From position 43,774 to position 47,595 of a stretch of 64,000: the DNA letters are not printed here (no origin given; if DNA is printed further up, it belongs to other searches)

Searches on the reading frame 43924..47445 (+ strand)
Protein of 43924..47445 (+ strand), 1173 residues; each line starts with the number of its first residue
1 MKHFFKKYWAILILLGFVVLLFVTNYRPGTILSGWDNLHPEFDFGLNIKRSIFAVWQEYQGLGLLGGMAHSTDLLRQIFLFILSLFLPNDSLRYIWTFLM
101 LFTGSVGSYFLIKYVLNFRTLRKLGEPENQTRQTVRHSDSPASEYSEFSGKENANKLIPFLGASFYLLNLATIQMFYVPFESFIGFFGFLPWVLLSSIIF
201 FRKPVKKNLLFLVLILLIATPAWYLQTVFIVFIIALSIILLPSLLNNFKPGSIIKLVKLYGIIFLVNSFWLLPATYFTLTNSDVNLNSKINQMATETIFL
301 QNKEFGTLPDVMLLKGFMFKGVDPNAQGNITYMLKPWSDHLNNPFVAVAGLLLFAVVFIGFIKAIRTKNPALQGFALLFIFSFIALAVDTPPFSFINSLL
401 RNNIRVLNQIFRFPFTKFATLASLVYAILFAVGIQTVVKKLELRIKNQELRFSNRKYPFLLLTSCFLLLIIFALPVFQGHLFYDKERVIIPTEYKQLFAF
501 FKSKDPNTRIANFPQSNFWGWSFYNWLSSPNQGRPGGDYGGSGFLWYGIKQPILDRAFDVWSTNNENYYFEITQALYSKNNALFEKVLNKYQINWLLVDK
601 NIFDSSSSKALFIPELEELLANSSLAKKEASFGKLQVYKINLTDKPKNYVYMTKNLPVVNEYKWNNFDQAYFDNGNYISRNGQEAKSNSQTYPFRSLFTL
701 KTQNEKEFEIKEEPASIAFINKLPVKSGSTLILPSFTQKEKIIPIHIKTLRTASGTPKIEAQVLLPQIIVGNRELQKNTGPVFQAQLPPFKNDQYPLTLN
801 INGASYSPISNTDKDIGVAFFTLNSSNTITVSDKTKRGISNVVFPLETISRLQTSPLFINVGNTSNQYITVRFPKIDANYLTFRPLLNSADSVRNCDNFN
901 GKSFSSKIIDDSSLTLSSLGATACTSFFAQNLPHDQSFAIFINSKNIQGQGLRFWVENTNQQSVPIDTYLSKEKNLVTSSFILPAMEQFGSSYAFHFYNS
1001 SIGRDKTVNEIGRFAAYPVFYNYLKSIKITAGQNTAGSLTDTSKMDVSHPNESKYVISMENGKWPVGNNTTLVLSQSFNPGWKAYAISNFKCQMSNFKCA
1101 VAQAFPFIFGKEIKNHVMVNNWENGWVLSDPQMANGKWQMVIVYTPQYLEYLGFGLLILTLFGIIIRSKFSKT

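Call 11: search_protein_families(library=pfam, proteins=[window:43924-47445:+], max_evalue=0.01)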
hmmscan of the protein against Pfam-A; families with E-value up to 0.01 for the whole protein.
window:43924-47445:+ (1173 aa): 0 families

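Call 66: search_protein_families(library=ncbifam, proteins=[window:43924-47442:+], max_evalue=0.001)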
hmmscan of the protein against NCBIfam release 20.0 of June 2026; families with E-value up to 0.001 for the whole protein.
window:43924-47442:+ (1173 aa): 0 families
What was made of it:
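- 43924..47445 (+): 1173-aa protein with an apparently hydrophobic N-terminal half. It overlaps the GT1 stop and is probably the third gene of the operon. No family hit (calls 11, 66).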
